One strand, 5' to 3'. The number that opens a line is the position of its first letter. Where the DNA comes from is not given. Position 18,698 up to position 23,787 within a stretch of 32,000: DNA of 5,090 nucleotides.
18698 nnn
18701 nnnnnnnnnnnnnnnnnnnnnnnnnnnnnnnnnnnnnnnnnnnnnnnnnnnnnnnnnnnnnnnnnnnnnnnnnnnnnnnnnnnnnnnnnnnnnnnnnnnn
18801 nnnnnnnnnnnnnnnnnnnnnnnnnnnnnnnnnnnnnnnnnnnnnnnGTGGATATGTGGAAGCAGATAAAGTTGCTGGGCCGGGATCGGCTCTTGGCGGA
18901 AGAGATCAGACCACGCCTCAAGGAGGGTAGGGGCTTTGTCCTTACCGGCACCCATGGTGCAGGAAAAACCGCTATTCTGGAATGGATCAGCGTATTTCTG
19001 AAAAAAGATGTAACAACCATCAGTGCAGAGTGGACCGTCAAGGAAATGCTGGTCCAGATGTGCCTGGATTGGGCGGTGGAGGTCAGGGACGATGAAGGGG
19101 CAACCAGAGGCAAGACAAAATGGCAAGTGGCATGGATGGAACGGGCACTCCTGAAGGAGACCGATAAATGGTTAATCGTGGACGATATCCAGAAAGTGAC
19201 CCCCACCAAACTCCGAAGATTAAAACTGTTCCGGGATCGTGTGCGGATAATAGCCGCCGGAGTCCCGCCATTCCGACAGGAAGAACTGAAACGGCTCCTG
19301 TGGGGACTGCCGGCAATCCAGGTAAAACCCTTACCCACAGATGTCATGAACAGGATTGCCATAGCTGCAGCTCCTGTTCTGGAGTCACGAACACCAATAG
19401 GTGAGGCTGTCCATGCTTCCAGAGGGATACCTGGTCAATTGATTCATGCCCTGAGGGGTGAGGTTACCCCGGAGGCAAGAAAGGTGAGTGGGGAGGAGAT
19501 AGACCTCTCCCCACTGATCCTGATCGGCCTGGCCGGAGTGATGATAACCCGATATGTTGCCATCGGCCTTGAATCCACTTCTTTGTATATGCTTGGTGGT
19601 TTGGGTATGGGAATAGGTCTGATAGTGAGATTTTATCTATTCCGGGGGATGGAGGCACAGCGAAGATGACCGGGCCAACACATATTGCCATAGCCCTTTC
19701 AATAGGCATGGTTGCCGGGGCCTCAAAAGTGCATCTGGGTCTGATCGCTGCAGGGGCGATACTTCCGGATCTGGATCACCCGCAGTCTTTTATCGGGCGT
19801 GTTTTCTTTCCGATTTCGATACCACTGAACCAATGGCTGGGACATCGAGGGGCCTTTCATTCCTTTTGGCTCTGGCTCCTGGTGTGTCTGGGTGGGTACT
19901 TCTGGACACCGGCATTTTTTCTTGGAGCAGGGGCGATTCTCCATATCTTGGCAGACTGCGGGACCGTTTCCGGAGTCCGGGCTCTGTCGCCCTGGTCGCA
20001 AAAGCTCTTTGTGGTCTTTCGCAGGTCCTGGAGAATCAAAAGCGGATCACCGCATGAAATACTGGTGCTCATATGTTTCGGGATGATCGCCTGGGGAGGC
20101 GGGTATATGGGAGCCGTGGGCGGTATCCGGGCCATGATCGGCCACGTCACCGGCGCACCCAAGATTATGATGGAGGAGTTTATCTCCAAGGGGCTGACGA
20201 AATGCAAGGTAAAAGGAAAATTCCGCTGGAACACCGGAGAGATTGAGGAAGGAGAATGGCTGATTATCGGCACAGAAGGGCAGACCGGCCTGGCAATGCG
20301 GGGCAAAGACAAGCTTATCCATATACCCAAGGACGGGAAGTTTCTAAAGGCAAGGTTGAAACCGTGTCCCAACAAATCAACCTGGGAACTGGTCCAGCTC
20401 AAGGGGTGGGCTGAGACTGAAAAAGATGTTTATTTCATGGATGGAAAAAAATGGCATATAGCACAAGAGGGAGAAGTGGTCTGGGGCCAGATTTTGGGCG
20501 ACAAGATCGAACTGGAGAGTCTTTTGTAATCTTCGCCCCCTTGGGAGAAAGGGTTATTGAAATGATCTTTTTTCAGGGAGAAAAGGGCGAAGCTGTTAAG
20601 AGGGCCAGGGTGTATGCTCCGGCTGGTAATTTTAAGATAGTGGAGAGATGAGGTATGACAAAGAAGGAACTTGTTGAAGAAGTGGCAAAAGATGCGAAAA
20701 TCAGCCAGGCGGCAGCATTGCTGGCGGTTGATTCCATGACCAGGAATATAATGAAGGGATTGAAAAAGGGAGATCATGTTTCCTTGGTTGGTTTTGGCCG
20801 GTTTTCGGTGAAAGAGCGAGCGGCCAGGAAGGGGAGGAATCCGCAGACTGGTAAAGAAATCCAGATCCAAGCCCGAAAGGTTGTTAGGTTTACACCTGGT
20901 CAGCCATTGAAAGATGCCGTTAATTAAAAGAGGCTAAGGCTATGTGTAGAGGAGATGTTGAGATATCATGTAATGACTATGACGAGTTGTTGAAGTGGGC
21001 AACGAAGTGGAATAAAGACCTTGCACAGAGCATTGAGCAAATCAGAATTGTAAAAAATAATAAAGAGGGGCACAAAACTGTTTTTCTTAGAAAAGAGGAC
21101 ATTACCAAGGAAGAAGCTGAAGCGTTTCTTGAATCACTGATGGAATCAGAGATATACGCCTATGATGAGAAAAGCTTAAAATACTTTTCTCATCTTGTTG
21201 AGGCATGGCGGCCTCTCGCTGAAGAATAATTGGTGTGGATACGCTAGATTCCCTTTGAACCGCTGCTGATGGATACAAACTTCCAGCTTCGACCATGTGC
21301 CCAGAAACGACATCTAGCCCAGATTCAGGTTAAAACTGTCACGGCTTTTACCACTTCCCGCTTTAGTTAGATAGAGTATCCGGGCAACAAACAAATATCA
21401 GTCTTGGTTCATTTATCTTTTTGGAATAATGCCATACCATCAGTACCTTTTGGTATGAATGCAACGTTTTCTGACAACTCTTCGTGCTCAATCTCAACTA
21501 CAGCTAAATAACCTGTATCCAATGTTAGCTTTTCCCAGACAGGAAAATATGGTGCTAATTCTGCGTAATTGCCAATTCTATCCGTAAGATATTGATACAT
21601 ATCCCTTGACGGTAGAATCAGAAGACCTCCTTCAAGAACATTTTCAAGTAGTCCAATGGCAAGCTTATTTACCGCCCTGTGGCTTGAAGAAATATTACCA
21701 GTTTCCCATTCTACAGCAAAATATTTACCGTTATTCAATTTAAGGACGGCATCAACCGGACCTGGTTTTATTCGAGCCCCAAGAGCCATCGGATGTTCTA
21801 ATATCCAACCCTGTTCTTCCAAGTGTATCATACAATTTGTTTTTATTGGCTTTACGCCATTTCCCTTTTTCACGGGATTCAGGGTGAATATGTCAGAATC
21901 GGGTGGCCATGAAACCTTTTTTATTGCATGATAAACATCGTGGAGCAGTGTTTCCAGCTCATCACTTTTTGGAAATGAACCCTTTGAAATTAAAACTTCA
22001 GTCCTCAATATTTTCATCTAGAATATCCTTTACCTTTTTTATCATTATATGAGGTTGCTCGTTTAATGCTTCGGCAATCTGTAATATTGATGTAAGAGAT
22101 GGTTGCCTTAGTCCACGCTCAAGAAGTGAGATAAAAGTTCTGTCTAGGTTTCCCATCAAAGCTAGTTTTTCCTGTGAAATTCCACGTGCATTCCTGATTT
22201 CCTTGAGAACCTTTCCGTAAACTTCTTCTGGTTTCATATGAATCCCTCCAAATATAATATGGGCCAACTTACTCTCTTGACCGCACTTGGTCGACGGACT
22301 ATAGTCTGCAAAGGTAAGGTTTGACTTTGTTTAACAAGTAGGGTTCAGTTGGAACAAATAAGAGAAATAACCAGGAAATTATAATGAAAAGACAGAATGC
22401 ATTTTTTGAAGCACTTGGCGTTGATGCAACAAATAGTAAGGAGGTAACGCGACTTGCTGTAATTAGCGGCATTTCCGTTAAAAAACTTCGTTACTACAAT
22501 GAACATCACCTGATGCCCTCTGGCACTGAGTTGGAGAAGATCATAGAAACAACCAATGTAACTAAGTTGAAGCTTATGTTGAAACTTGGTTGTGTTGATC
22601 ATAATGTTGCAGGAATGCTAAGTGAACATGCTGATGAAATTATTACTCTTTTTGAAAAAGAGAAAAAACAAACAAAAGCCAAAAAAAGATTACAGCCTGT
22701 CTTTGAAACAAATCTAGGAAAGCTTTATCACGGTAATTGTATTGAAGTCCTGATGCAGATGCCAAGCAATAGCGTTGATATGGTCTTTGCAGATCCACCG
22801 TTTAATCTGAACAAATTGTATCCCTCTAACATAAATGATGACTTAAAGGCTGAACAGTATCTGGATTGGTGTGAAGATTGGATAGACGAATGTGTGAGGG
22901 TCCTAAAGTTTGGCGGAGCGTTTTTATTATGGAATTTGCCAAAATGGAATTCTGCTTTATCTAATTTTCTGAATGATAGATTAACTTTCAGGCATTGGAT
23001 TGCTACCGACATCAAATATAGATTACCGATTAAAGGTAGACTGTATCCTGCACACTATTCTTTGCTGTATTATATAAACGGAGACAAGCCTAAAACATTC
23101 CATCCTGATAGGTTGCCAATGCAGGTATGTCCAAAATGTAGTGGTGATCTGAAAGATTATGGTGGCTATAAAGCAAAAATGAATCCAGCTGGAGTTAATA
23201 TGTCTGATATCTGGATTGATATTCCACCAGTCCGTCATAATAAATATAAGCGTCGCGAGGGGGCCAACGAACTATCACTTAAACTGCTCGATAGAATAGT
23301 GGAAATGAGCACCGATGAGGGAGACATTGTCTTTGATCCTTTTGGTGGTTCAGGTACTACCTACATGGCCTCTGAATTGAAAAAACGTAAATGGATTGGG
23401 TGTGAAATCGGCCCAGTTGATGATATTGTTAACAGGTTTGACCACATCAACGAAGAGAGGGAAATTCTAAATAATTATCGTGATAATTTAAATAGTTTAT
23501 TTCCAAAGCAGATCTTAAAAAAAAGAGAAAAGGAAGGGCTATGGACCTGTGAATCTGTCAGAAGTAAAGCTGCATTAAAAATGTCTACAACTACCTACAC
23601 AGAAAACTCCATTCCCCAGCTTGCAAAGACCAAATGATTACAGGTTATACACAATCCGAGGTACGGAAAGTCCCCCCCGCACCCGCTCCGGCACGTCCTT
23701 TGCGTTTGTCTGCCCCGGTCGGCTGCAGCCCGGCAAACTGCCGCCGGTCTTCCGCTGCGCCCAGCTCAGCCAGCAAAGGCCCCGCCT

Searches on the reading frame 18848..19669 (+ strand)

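Call 13: search_protein_families(library=pfam, proteins=[window:18848-19669:+], max_evalue=0.001)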
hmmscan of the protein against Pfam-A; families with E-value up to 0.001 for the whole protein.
window:18848-19669:+ (273 aa): 1 family
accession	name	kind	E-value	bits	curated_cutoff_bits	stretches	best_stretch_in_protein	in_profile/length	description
PF13401.12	AAA_22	-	1.3e-07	32.4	27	1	30-143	8-127/130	AAA domain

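Call 66: search_protein_families(library=phrogs, proteins=[window:18848-19669:+], max_evalue=0.001)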
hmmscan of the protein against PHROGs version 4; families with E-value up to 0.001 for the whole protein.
window:18848-19669:+ (273 aa): 1 family
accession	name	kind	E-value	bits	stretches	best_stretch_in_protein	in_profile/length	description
phrog_296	-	integration and excision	0.00015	21.6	1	26-131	317-414/626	DNA transposition protein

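Call 112: search_protein_families(library=ncbifam, proteins=[window:18848-19669:+], max_evalue=0.001)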
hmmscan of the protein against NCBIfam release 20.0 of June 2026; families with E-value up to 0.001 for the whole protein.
window:18848-19669:+ (273 aa): 0 families

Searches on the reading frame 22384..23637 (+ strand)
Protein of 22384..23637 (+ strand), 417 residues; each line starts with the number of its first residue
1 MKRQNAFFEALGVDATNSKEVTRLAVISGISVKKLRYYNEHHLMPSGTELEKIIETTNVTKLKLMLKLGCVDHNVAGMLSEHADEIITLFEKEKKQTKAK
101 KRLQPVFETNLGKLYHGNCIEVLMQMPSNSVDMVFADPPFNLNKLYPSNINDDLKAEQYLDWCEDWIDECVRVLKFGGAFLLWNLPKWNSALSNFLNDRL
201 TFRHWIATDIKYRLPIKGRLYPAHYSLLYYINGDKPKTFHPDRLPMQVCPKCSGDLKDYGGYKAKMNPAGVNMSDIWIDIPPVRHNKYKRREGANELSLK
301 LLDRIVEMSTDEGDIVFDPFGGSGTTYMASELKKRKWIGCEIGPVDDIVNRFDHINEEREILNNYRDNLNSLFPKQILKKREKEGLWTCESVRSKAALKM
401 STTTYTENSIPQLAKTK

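Call 9: search_protein_families(library=pfam, proteins=[window:22384-23637:+], max_evalue=0.01)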
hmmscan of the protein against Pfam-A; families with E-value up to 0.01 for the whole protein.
window:22384-23637:+ (417 aa): 2 families
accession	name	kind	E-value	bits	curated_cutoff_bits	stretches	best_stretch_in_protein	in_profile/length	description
PF01555.25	N6_N4_Mtase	-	2e-38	133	26.7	1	131-343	1-212/221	DNA methylase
PF03602.21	Cons_hypoth95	-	0.0075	16.4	24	0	88-151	68-134/182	Conserved hypothetical protein 95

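Call 27: find_encoding_contigs(protein=window:22384-23637:+, flank=10000, max_places=10)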
Protein window:22384-23637:+ (417 aa): 1 contig read that carries it; 1 place shown.
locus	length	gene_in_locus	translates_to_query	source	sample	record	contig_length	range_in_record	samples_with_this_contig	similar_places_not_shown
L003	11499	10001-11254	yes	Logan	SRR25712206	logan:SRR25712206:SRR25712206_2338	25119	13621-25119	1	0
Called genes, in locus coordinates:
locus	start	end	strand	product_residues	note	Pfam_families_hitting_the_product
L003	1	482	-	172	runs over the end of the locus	PF00565:SNase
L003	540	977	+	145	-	PF13560:HTH_31, PF01381:HTH_3, PF13413:HTH_25 (weak)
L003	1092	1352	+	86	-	-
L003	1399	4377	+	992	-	PF01807:Zn_ribbon_DnaG, PF13155:Toprim_2 (weak)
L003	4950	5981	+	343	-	PF00589:Phage_integrase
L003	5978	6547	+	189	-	-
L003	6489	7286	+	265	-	PF13401:AAA_22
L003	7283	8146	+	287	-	PF04307:YdjM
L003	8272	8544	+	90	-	PF00216:Bac_DNA_binding, PF18291:HU-HIG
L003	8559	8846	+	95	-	-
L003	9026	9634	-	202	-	PF02923:BamHI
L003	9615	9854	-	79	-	PF12844:HTH_19 (weak), PF13560:HTH_31 (weak), PF01381:HTH_3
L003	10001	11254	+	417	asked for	PF01555:N6_N4_Mtase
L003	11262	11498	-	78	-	?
